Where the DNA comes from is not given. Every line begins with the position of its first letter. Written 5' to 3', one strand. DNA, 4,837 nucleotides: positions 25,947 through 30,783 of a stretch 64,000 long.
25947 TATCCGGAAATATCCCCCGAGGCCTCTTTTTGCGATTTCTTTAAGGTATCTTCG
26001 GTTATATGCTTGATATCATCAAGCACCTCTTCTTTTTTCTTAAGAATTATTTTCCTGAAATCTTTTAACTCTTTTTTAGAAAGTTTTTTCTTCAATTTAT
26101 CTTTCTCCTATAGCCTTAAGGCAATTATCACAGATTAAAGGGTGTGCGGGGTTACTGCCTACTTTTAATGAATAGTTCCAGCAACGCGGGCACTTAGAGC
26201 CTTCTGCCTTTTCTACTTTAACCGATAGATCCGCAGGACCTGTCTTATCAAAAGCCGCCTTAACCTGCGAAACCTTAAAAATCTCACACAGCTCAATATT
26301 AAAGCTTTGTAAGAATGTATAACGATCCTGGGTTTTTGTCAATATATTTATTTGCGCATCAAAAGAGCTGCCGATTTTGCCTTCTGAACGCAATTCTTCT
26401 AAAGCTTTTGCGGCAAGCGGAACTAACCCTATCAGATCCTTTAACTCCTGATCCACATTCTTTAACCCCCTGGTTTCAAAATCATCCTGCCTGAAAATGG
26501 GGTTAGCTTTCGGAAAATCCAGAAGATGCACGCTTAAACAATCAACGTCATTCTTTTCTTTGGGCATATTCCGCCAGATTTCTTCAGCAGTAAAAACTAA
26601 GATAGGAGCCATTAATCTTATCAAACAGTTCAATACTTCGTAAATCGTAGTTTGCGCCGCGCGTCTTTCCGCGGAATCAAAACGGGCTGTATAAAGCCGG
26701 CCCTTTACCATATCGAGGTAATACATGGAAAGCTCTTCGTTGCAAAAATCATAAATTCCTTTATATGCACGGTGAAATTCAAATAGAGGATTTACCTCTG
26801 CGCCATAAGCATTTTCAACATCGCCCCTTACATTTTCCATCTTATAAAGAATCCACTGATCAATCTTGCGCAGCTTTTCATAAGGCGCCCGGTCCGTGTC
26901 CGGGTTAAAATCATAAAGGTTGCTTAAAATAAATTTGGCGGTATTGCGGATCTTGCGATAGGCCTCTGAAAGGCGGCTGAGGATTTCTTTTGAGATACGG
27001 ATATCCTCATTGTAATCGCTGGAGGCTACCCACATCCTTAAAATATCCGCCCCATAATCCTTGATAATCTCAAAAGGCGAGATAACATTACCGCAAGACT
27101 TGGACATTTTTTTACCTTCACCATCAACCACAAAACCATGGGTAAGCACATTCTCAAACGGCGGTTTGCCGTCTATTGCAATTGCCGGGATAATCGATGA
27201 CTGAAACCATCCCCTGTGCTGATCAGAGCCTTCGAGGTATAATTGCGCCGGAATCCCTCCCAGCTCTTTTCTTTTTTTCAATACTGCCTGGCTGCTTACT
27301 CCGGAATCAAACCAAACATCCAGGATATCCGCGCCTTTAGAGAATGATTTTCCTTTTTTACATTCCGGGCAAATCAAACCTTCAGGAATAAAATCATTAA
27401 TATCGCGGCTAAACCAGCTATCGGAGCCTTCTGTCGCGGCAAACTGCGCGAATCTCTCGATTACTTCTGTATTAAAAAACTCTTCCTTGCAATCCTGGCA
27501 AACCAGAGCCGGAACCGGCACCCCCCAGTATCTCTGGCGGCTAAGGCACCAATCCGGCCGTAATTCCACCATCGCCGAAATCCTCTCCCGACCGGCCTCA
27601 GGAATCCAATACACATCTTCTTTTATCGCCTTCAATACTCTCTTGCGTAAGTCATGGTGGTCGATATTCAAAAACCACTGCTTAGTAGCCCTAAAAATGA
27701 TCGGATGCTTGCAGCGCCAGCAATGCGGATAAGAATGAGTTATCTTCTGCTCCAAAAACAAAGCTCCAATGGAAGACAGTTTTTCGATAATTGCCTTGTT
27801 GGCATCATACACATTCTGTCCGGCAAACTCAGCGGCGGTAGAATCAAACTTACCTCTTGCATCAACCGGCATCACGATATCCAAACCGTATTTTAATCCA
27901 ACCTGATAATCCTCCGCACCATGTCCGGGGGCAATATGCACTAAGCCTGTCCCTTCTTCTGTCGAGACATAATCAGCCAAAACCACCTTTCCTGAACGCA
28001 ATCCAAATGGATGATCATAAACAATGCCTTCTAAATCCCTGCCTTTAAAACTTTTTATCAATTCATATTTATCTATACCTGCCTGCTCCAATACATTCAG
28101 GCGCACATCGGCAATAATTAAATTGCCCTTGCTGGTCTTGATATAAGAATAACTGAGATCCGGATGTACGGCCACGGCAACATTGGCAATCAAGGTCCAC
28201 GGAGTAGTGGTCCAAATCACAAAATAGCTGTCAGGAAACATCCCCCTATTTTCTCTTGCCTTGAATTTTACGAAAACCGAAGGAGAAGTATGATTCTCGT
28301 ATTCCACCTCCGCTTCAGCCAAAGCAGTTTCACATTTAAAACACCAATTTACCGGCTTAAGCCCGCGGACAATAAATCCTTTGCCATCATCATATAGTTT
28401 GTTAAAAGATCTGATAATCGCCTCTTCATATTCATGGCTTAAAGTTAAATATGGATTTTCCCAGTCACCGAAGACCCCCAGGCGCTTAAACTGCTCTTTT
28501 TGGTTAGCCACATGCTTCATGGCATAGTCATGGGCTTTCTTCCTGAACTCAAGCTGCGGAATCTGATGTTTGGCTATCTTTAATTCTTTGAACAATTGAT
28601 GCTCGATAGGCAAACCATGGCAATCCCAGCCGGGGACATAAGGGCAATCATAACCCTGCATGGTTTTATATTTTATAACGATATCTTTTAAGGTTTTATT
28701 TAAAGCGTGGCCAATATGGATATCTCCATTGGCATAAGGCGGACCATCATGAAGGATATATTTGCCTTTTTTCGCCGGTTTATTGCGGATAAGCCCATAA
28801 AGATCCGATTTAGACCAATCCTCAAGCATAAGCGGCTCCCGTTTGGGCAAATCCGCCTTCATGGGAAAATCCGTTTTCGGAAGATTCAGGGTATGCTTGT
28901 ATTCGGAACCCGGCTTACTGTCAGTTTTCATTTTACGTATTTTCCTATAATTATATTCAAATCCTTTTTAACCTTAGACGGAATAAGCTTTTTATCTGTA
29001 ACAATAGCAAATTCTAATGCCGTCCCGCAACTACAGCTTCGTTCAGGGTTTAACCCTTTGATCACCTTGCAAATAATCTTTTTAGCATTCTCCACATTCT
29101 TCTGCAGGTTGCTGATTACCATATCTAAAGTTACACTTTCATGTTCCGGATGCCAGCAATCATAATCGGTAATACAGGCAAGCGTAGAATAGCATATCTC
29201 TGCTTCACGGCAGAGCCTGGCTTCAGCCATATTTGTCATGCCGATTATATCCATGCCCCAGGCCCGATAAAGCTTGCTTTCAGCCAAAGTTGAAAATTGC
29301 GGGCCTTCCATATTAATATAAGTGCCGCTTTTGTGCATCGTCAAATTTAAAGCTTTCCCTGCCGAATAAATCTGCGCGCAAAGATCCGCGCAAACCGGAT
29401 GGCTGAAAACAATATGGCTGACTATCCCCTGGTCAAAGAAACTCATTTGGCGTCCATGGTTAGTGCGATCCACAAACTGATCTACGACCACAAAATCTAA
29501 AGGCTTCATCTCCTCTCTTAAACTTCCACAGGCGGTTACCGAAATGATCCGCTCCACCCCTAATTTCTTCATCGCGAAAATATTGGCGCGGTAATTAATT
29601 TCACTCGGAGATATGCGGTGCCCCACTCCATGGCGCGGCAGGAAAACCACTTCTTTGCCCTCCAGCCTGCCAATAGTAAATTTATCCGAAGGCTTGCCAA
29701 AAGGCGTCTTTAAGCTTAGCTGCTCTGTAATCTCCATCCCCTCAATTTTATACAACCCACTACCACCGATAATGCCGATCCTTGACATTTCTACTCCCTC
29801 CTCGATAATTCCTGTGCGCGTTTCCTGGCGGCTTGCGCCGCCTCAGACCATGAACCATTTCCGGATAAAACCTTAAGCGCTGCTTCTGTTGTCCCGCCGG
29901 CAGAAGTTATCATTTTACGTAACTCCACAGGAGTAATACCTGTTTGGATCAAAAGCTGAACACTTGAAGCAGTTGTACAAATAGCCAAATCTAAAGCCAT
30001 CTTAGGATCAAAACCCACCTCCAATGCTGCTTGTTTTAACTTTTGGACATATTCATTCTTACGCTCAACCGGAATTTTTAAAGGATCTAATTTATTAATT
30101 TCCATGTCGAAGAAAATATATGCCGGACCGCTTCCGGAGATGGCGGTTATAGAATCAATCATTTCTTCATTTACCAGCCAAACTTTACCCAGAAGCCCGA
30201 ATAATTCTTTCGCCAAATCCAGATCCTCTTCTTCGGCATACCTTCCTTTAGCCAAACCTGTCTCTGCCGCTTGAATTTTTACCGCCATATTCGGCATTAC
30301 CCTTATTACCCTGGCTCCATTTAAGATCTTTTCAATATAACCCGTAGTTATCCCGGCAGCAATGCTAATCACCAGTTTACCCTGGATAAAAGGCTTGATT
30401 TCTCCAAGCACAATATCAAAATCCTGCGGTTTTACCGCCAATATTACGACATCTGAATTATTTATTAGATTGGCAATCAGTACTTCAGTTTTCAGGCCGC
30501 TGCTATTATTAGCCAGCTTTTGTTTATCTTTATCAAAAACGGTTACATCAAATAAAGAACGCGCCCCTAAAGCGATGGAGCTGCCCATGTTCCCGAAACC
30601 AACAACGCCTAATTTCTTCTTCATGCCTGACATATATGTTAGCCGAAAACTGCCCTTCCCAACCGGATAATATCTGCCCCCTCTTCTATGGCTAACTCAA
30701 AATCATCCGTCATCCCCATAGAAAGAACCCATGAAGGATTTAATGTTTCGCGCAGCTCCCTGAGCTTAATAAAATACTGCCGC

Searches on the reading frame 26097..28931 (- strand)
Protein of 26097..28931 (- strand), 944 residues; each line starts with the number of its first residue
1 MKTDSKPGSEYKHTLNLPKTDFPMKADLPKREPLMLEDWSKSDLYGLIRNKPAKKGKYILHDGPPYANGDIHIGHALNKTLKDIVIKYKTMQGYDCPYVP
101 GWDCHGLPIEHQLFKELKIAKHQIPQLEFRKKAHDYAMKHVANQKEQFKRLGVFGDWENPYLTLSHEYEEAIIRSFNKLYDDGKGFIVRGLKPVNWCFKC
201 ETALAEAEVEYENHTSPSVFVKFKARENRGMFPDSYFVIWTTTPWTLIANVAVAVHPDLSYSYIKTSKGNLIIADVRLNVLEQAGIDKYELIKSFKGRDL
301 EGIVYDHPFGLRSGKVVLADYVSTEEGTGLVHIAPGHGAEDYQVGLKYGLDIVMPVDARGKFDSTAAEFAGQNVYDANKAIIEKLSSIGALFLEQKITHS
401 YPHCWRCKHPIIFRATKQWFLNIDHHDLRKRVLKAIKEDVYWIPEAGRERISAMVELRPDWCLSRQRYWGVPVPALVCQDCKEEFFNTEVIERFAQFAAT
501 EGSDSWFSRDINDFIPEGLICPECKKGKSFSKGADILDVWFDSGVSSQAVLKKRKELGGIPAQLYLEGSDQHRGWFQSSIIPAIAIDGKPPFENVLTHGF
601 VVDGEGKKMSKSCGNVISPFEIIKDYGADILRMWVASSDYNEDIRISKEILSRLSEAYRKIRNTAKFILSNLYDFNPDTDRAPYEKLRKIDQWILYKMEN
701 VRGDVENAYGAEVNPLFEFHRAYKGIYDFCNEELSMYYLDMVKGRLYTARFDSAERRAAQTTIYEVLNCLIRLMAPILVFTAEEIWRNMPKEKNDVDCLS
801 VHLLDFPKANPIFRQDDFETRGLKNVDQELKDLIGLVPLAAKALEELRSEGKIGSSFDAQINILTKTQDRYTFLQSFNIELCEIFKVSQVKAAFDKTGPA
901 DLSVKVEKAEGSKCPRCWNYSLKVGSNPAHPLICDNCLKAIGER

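Call 24: search_protein_families(library=pfam, proteins=[window:26097-28931:-], max_evalue=0.001)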
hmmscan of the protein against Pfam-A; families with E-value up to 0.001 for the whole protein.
window:26097-28931:- (944 aa): 7 families
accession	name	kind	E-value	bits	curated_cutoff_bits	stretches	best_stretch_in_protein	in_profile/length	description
PF00133.28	tRNA-synt_1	-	3.1e-137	458.2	22.7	1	35-647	2-414/414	tRNA synthetases class I (I, L, M and V)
PF09334.17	tRNA-synt_1g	-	2.5e-25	89.5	20.1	2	65-211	8-137/391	tRNA synthetases class I (M)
PF08264.19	Anticodon_1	-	2.9e-25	89.3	25.1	1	691-861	1-146/148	Anticodon-binding domain of tRNA ligase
PF01406.26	tRNA-synt_1e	-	3.8e-09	36.8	27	1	591-652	236-297/301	tRNA synthetases class I (C) catalytic domain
PF06827.20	zf-FPG_IleRS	-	5.6e-09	36.1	21.3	1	911-939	1-29/30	Zinc finger found in FPG and IleRS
PF01921.24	tRNA-synt_1f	-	2.1e-06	27.4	27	1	584-665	260-339/360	tRNA synthetases class I (K)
PF13603.12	tRNA-synt_1_2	-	9.2e-05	22.4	25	1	239-361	25-145/185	Leucyl-tRNA synthetase, editing domain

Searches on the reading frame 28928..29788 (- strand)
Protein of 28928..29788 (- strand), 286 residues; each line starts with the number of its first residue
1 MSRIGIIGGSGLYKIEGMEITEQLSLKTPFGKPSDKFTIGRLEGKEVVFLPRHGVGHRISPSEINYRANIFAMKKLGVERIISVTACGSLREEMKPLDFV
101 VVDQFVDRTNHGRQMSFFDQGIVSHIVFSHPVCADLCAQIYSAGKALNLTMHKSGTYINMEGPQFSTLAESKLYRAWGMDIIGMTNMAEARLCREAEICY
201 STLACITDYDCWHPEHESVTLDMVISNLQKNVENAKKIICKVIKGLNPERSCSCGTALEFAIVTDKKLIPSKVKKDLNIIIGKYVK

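Call 24: search_protein_families(library=pfam, proteins=[window:28928-29788:-], max_evalue=0.001)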
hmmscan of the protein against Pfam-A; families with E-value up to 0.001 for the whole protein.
window:28928-29788:- (286 aa): 1 family
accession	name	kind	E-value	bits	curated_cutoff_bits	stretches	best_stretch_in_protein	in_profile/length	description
PF01048.26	PNP_UDP_1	-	2.2e-46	158.6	25.1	1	3-244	1-233/233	Phosphorylase superfamily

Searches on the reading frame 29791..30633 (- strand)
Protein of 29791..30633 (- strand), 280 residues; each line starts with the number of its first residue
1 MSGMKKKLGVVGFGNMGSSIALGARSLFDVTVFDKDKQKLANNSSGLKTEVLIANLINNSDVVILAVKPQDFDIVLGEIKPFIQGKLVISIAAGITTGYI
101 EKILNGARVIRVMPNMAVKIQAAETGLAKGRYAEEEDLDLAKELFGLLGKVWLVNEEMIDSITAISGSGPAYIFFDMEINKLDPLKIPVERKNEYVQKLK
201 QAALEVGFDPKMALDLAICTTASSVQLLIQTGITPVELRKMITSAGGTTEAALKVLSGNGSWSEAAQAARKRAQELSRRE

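Call 24: search_protein_families(library=pfam, proteins=[window:29791-30633:-], max_evalue=0.001)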
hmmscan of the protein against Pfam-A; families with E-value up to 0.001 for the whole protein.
window:29791-30633:- (280 aa): 4 families
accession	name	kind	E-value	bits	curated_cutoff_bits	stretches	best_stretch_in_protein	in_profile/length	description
PF14748.11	P5CR_dimer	-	8.8e-20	71.4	25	1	195-276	21-105/105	Pyrroline-5-carboxylate reductase dimerisation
PF03807.23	F420_oxidored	-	3.5e-13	50.4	21.6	1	7-94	1-94/94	NADP oxidoreductase coenzyme F420-dependent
PF03446.21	NAD_binding_2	-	1.9e-05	25.1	21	1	7-89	1-90/161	NAD binding domain of 6-phosphogluconate dehydrogenase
PF02826.25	2-Hacid_dh_C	-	7.7e-05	22.6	25.1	1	5-68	36-100/178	D-isomer specific 2-hydroxyacid dehydrogenase, NAD binding domain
